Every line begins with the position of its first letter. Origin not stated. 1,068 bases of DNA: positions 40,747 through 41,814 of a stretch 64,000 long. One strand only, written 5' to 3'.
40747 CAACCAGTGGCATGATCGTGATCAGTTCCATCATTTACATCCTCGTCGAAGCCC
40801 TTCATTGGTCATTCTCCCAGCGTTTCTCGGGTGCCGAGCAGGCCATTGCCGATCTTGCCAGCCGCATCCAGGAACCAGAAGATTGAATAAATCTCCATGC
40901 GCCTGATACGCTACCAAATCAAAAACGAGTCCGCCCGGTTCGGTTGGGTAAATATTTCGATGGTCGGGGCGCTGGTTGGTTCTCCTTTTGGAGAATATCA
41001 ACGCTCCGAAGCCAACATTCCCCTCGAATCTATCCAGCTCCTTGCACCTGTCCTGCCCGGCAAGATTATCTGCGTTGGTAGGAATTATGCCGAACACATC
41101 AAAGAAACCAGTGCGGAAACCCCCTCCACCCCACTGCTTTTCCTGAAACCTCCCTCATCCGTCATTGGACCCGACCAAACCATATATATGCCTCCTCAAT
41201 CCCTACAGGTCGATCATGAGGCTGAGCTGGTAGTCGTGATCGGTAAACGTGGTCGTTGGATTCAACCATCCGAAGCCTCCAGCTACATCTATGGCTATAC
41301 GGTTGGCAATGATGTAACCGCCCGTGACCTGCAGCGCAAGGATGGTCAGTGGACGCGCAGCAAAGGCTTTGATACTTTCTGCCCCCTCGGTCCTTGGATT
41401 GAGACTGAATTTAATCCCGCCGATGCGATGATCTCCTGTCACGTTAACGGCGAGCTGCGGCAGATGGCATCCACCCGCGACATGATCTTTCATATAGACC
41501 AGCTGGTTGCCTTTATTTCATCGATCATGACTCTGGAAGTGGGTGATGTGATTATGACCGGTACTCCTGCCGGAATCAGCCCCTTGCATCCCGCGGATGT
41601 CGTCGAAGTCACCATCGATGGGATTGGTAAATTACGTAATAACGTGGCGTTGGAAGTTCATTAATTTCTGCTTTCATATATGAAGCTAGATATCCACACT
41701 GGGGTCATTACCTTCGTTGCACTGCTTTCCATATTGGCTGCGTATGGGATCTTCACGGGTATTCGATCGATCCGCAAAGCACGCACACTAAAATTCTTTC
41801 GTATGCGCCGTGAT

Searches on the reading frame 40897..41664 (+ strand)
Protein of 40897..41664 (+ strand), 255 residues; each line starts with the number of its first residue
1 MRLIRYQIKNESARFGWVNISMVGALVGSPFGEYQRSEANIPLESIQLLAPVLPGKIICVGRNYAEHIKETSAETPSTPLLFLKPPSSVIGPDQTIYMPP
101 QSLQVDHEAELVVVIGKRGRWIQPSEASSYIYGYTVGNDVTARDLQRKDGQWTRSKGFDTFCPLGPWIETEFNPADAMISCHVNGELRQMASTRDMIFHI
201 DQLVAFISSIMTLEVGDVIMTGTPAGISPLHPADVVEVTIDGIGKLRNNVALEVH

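Call 14: search_protein_families(library=pfam, proteins=[window:40897-41664:+], max_evalue=0.01)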
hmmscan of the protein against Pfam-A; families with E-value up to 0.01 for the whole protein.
window:40897-41664:+ (255 aa): 2 families
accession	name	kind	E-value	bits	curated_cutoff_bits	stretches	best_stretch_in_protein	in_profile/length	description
PF01557.24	FAA_hydrolase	-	3e-72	243.2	23.9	1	56-250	1-213/214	Fumarylacetoacetate (FAA) hydrolase C-terminal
PF10370.14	Rv2993c-like_N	-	5.5e-09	37.2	21.3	1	1-51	1-50/50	Rv2993c-like, N-terminal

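Call 15: find_related_loci(query=window:40897-41664:+, collection=genome_contigs, flank=10000)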
Query window:40897-41664:+ (255 aa) in genome_contigs; peptide patterns used: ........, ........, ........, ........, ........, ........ (x = any residue, [..] = any of these).
599 stretches matched a pattern (row limit reached: there are more); 555 encode a relative of the query (tblastn E <= 1e-3); the best 80 are kept; 80 distinct loci.
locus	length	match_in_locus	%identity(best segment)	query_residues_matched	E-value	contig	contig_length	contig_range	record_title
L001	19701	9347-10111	89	1-255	8e-158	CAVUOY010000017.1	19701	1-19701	MAG: uncultured Chloroflexia bacterium isolate MFD05942.bin.2.106 genome assembly, contig: contig_65553, whole genome sh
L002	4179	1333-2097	83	1-255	8e-151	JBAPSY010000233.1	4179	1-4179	MAG: Anaerolineales bacterium isolate MFD02339_ilm_asm_bin15 k127_27771, whole genome shotgun sequence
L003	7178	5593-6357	81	1-255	6e-146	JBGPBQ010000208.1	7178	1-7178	MAG: Anaerolineae bacterium isolate OBJ_0618_130150_101 k141_3227693_length_7178_cov_7.0000, whole genome shotgun sequen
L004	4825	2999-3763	78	1-255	9e-147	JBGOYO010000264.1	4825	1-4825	MAG: Anaerolineae bacterium isolate OBJ_0618_130150_41 k141_3124816_length_4825_cov_14.3640, whole genome shotgun sequen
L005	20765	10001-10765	75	1-255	2e-133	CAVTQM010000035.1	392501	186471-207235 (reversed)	MAG: uncultured Chloroflexia bacterium isolate MFD00709.bin.2.142 genome assembly, contig: contig_18136, whole genome sh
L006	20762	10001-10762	69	1-254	9e-121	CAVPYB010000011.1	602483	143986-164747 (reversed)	MAG: uncultured Chloroflexia bacterium isolate MFD09964.bin.2.153 genome assembly, contig: contig_49091, whole genome sh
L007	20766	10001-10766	80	1-255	6e-120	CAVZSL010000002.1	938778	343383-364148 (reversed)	MAG: uncultured Chloroflexia bacterium isolate MFD00709.bin.2.114 genome assembly, contig: contig_10719, whole genome sh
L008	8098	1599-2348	69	1-250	3e-118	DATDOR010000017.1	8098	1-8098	MAG TPA_asm: Anaerolineales bacterium isolate SMAG_U7899 k141_1315539, whole genome shotgun sequence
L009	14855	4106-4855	65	1-250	3e-117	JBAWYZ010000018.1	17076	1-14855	MAG: Leptolinea sp. isolate ELA102 MAG102_18, whole genome shotgun sequence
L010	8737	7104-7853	65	1-250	5e-116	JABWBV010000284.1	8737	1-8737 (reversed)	MAG: Anaerolineales bacterium isolate MAG_39 scaffold_9828, whole genome shotgun sequence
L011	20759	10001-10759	62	1-253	8e-113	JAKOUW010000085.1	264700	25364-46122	MAG: Chloroflexota bacterium isolate JPNG_maxbin.019 k201_623483, whole genome shotgun sequence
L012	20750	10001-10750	64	1-250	2e-112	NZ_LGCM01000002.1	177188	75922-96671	Levilinea saccharolytica strain KIBI-1 contig_7, whole genome shotgun sequence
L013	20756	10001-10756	63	1-252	2e-111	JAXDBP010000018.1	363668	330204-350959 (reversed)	MAG: Bellilinea sp. isolate POMEDNA-B21 Raw2_k127_1374723, whole genome shotgun sequence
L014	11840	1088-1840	63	1-251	3e-111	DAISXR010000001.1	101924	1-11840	MAG TPA_asm: Anaerolineaceae bacterium isolate CTOTU7689 NODE_463_length_101924_cov_7.657619, whole genome shotgun seque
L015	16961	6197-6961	60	1-255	3e-110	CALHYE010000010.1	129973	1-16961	MAG: uncultured Bellilinea sp. isolate N1_Bin_Bin_197_sub_3 genome assembly, contig: c_000001755166, whole genome shotgu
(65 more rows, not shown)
